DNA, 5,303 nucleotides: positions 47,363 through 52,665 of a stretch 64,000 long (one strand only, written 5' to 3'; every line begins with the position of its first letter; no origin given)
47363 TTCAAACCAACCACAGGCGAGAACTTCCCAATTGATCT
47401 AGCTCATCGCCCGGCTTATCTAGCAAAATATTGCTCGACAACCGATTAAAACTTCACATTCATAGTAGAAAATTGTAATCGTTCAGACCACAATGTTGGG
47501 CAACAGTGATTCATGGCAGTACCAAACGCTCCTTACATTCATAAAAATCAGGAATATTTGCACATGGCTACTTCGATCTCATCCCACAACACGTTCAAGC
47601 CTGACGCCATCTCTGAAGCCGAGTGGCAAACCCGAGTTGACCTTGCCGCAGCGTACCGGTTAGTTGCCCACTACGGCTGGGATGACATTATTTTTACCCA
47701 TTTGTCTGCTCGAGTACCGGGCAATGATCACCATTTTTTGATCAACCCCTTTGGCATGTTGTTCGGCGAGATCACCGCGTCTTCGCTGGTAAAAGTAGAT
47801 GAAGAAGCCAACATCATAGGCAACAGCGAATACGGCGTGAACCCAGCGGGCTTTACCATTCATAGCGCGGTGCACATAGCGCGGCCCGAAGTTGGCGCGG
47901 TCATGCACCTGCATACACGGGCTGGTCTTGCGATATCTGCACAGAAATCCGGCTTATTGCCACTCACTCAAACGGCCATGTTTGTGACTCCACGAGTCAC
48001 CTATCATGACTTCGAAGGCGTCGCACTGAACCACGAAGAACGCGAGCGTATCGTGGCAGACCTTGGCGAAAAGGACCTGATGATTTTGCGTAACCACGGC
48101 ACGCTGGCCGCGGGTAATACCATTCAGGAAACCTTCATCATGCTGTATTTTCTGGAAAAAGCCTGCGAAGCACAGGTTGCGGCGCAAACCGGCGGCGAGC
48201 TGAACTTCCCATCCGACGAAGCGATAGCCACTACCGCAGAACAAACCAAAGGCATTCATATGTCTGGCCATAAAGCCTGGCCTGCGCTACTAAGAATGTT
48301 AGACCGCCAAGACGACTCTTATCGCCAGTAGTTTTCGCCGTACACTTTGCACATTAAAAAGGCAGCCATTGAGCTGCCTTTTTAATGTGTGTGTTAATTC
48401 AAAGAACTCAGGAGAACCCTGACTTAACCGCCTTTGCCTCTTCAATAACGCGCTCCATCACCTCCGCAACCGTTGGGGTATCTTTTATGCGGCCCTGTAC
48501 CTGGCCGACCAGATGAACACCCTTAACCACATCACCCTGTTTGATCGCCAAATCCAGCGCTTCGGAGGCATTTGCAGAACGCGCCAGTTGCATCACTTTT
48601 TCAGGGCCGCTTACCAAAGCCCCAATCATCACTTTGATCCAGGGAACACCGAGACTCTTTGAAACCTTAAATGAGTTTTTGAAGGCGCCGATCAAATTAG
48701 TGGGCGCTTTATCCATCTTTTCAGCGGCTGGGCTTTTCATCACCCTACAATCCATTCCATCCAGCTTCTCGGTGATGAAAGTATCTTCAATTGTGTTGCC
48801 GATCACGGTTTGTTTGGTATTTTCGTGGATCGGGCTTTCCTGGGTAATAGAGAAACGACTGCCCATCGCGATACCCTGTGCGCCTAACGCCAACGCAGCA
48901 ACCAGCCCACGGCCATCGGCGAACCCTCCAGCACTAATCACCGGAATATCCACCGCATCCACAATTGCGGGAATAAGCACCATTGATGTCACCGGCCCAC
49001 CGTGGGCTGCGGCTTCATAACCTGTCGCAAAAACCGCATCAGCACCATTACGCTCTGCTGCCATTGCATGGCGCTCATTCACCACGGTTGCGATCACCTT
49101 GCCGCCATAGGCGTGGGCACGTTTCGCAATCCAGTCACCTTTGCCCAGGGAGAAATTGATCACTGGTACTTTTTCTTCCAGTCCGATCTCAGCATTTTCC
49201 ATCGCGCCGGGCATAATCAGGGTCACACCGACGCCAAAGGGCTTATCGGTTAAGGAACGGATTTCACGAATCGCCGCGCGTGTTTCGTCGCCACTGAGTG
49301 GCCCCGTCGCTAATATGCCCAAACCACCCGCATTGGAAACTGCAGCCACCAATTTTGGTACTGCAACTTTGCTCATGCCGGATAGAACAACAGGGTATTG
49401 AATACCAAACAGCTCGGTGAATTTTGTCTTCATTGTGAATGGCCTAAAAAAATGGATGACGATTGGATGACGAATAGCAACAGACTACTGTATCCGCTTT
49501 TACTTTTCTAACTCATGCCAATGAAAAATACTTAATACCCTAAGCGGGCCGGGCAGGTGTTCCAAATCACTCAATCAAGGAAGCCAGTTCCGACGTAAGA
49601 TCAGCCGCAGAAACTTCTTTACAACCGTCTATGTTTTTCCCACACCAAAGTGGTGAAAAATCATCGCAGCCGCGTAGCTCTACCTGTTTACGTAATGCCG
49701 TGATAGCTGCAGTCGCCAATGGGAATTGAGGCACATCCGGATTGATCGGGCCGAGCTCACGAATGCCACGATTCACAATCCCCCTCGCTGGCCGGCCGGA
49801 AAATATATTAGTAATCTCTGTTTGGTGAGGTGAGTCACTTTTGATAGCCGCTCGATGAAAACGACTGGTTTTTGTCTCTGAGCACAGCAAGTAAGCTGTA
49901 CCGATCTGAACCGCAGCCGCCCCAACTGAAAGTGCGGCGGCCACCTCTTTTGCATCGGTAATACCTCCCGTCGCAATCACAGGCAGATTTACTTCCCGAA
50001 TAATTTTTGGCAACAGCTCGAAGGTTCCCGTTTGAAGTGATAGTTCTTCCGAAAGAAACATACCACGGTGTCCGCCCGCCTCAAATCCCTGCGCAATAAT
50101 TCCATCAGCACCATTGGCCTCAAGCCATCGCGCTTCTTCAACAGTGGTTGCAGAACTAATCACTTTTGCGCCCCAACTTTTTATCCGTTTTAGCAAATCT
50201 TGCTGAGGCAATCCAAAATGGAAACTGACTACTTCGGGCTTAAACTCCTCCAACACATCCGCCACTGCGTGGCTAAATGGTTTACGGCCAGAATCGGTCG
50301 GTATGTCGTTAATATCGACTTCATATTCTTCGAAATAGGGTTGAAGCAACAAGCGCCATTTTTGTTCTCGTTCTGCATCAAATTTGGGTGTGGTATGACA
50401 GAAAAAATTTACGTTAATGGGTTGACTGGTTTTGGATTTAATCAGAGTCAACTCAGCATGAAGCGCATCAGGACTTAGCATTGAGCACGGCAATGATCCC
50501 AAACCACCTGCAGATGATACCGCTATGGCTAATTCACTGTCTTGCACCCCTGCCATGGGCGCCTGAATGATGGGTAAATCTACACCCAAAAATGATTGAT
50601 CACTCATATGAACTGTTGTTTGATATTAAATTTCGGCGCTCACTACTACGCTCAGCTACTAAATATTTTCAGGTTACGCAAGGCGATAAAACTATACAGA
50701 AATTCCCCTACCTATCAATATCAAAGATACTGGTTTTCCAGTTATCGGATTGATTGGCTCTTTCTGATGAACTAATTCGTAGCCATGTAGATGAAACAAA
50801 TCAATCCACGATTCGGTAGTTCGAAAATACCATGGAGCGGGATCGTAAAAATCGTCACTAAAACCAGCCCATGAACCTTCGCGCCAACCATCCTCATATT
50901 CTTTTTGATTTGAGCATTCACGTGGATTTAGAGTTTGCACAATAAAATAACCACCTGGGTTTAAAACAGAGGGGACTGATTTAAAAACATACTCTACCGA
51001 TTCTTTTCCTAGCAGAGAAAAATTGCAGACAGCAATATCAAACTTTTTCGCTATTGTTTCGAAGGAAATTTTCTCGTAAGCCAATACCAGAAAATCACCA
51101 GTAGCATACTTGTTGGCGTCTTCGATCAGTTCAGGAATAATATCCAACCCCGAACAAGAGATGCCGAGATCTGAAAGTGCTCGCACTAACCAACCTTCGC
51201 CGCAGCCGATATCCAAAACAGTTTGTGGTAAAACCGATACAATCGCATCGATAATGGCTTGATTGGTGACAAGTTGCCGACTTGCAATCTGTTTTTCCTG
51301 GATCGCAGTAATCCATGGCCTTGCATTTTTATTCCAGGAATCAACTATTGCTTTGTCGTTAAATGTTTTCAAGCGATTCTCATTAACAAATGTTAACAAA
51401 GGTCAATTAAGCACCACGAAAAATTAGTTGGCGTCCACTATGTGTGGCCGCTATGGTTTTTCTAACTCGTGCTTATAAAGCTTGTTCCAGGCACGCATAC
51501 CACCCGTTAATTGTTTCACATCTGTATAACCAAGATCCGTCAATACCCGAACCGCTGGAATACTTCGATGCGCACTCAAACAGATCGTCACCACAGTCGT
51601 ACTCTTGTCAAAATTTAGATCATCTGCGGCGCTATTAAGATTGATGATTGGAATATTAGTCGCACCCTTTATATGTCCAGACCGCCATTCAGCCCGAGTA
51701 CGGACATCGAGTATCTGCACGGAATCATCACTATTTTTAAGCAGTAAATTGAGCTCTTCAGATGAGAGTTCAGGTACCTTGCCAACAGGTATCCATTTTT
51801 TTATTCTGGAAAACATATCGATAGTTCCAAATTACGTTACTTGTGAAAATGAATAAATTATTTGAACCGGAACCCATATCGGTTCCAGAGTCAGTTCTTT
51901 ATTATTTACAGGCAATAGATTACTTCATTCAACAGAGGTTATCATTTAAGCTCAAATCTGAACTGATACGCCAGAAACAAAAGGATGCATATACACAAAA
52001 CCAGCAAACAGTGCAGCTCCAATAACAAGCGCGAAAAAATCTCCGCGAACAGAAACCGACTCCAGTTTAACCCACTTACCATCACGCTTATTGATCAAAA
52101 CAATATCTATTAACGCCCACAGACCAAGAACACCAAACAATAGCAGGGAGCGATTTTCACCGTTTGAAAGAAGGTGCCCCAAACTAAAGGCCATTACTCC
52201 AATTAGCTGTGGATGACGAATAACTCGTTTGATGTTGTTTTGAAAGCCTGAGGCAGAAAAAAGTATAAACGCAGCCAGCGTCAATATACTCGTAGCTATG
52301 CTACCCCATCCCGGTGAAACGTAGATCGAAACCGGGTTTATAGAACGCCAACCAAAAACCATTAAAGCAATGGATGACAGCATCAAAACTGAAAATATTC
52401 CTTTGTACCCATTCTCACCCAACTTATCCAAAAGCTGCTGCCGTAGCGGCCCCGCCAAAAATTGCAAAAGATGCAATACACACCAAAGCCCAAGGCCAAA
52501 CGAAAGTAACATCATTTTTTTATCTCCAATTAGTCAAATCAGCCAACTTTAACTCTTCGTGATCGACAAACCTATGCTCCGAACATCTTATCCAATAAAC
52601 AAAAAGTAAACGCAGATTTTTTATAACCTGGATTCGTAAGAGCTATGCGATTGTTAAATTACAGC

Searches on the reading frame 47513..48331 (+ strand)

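Call 56: search_protein_families(library=pfam, proteins=[window:47513-48331:+], max_evalue=0.000001)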
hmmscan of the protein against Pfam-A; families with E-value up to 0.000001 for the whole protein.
window:47513-48331:+ (272 aa): 1 family
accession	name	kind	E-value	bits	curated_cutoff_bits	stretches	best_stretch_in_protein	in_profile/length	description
PF00596.27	Aldolase_II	-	1.8e-47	162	22.2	1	43-222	2-183/183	Class II Aldolase and Adducin N-terminal domain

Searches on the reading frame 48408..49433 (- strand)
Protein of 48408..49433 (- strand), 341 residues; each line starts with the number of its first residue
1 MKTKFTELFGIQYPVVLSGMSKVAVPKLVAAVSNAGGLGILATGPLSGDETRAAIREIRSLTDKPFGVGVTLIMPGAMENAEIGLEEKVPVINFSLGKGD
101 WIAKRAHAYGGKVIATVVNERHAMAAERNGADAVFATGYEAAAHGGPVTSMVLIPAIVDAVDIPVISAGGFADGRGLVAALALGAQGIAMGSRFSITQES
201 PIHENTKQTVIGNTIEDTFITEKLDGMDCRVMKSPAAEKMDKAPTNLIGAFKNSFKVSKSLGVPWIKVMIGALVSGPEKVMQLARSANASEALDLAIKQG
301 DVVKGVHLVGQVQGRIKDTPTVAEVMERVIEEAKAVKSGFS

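Call 56: search_protein_families(library=pfam, proteins=[window:48408-49433:-], max_evalue=0.000001)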
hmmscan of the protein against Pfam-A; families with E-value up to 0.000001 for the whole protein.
window:48408-49433:- (341 aa): 2 families
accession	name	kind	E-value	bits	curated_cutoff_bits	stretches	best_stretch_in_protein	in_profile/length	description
PF03060.21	NMO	-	1.6e-58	199.1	28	2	85-331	110-330/331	Nitronate monooxygenase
PF00478.31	IMPDH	-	2.6e-10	40.3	25.6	0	145-205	189-250/345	IMP dehydrogenase / GMP reductase domain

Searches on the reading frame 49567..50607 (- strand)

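Call 13: search_protein_families(library=ncbifam, proteins=[window:49567-50607:-], max_evalue=0.00001)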
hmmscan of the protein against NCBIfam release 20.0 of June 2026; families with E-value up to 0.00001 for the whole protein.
window:49567-50607:- (346 aa): 6 families
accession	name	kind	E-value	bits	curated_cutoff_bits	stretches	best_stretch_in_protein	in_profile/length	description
TIGR03151.1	enACPred_II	equivalog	5.3e-43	147.4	453.1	2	110-286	74-240/307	enoyl-[acyl-carrier-protein] reductase FabK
TIGR01302.1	IMP_dehydrog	equivalog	5.7e-09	35.3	481.5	0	201-240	321-360/450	IMP dehydrogenase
NF005574.0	PRK07259.1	equivalog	8.5e-08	31.4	269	1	201-241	231-271/304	dihydroorotate dehydrogenase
NF002231.0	PRK01130.1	subfamily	1.4e-07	30.8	189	1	135-253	115-226/230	putative N-acetylmannosamine-6-phosphate 2-epimerase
TIGR01304.1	IMP_DH_rel_2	equivalog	1e-06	28.3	342.1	0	9-40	43-74/365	GuaB3 family IMP dehydrogenase-related protein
TIGR01037.2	pyrD_sub1_fam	subfamily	3.4e-06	26.3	270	1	202-241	229-268/300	dihydroorotate dehydrogenase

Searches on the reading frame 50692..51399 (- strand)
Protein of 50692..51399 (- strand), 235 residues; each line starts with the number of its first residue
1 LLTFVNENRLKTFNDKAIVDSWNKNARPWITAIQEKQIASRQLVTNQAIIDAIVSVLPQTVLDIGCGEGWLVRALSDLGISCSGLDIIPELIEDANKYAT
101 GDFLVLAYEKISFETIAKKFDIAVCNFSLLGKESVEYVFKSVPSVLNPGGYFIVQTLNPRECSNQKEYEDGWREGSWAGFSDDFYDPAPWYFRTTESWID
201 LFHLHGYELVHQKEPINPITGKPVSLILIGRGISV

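Call 13: search_protein_families(library=ncbifam, proteins=[window:50692-51399:-], max_evalue=0.00001)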
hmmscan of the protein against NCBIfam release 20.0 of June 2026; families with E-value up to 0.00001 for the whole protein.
window:50692-51399:- (235 aa): 8 families
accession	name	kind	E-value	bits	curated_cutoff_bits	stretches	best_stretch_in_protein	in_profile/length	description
TIGR01983.1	UbiG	equivalog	2.4e-14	53.2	102.95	1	42-160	45-157/228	bifunctional 2-polyprenyl-6-hydroxyphenol methylase/3-demethylubiquinol 3-O-methyltransferase UbiG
NF045667.1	MTase_DVU1556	equivalog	2.4e-12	46.8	155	1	59-166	24-131/213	DVU_1556 family methyltransferase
NF043040.1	corrin_prot_MT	hypoth_equivalog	5.8e-11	42.2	180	1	48-155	33-148/216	corrinoid protein-associated methyltransferase CpaM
TIGR02072.1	BioC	equivalog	3.2e-10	40.2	184.95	1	55-160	32-138/244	malonyl-ACP O-methyltransferase BioC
NF007610.0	PRK10258.1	equivalog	2.8e-08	33.4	342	1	32-158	17-142/251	malonyl-ACP O-methyltransferase BioC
TIGR02021.1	BchM-ChlM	equivalog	2.9e-08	33.4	158.9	1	10-128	5-127/218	magnesium protoporphyrin IX methyltransferase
NF041820.1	daptide_MTase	equivalog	9e-08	31.9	175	1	52-167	31-156/243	daptide-type RiPP biosynthesis methyltransferase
NF008686.0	PRK11705.1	equivalog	9.4e-06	24.9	400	0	59-165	169-276/383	cyclopropane fatty acyl phospholipid synthase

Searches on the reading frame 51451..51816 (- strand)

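Call 13: search_protein_families(library=ncbifam, proteins=[window:51451-51816:-], max_evalue=0.00001)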
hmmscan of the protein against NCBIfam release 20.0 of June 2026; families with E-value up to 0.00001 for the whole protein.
window:51451-51816:- (121 aa): 13 families
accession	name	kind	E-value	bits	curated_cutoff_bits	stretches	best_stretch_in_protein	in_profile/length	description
NF006444.0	PRK08762.1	equivalog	2.9e-17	62.4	449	1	14-112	14-109/387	molybdopterin-synthase adenylyltransferase MoeB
NF041203.1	rhodanese_LYCAU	equivalog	4e-13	49.1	115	1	12-112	18-118/126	rhodanese-related (seleno)protein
NF005902.0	PRK07878.1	equivalog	2.7e-12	46.3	647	1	19-116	291-387/392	adenylyltransferase/sulfurtransferase MoeZ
NF007627.0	PRK10287.1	equivalog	4.3e-11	43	102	1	35-107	23-94/104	thiosulfate sulfurtransferase PspE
NF045521.1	rhoda_near_glyco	subfamily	3.4e-10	39.9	145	1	13-112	16-110/144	rhodanese homology domain-containing protein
TIGR02981.1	phageshock_pspE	exception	1.4e-09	38.2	126.3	1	35-107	21-92/101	thiosulfate sulfurtransferase PspE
NF005646.0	PRK07411.1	equivalog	4.4e-09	35.9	633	1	13-114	280-383/390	molybdopterin-synthase adenylyltransferase MoeB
NF001195.0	PRK00162.1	equivalog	4.8e-09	36.5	102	1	29-118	17-104/108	thiosulfate sulfurtransferase GlpE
NF045694.1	seleno_TsoB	exception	1.1e-08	33.7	805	1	17-112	46-151/572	rhodanese/DsbD fusion-like selenoprotein TsoB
NF008752.0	PRK11784.1-4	equivalog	3.9e-07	29.2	266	0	22-59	8-45/357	tRNA 2-selenouridine(34) synthase MnmH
NF001133.1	PRK00142.1-1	equivalog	9.3e-07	28.6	170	1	17-114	108-207/229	oxygen-dependent tRNA uridine(34) hydroxylase TrhO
NF008750.0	PRK11784.1-2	equivalog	1.5e-06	27.5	241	0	29-59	12-42/346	tRNA 2-selenouridine(34) synthase MnmH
TIGR03167.1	tRNA_sel_U_synt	equivalog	3.3e-06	26.7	219.75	0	34-59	4-29/311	tRNA 2-selenouridine(34) synthase MnmH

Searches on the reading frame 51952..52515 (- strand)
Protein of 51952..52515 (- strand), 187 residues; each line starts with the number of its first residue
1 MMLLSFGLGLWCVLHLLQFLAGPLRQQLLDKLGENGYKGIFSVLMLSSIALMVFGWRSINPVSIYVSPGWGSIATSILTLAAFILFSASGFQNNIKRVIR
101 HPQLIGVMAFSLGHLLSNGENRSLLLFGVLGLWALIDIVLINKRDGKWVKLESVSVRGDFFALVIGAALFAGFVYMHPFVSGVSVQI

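Call 13: search_protein_families(library=ncbifam, proteins=[window:51952-52515:-], max_evalue=0.00001)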
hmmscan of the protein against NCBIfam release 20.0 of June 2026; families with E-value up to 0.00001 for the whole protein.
window:51952-52515:- (187 aa): 0 families

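Call 56: search_protein_families(library=pfam, proteins=[window:51952-52515:-], max_evalue=0.000001)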
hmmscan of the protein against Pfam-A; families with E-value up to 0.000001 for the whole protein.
window:51952-52515:- (187 aa): 1 family
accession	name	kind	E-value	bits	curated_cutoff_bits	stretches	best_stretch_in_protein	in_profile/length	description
PF07298.16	NnrU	-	5.7e-45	153.7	24.7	1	4-184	2-187/188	NnrU protein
